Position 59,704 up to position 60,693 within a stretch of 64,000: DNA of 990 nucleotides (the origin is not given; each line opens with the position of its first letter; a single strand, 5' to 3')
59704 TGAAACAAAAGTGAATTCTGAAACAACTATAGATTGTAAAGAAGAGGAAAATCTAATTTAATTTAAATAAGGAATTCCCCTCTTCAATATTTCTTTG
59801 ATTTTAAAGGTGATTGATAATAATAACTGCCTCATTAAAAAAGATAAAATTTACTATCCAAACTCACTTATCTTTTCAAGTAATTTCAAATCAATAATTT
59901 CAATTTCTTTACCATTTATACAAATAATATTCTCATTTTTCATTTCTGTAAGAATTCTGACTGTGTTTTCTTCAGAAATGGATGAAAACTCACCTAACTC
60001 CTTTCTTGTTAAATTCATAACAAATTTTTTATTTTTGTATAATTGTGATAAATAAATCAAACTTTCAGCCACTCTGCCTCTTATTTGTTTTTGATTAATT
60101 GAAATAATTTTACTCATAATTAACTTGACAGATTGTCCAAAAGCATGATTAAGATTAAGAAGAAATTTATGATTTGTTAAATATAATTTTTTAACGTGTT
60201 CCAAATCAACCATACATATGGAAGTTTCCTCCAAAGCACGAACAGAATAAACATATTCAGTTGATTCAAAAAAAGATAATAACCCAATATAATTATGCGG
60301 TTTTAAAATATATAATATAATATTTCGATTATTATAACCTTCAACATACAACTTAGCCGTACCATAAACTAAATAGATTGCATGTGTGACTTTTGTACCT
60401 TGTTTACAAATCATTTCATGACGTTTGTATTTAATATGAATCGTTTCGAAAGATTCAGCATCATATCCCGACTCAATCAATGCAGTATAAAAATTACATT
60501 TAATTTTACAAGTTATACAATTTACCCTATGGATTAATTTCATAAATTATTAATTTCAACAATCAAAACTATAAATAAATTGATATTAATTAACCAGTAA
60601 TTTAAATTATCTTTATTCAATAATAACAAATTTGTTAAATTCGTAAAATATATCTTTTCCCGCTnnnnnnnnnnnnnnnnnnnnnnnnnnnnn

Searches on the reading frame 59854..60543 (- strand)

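Call 72: search_protein_families(library=pfam, proteins=[window:59854-60543:-], max_evalue=0.00001)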
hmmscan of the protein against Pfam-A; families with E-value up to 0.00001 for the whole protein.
window:59854-60543:- (229 aa): 2 families
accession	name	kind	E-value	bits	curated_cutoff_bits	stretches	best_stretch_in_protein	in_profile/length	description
PF00027.35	cNMP_binding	-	1.2e-16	60.8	27.5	1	38-123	3-88/89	Cyclic nucleotide-binding domain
PF13545.12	HTH_Crp_2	-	1.9e-11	44.2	27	1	156-225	1-70/70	Crp-like helix-turn-helix domain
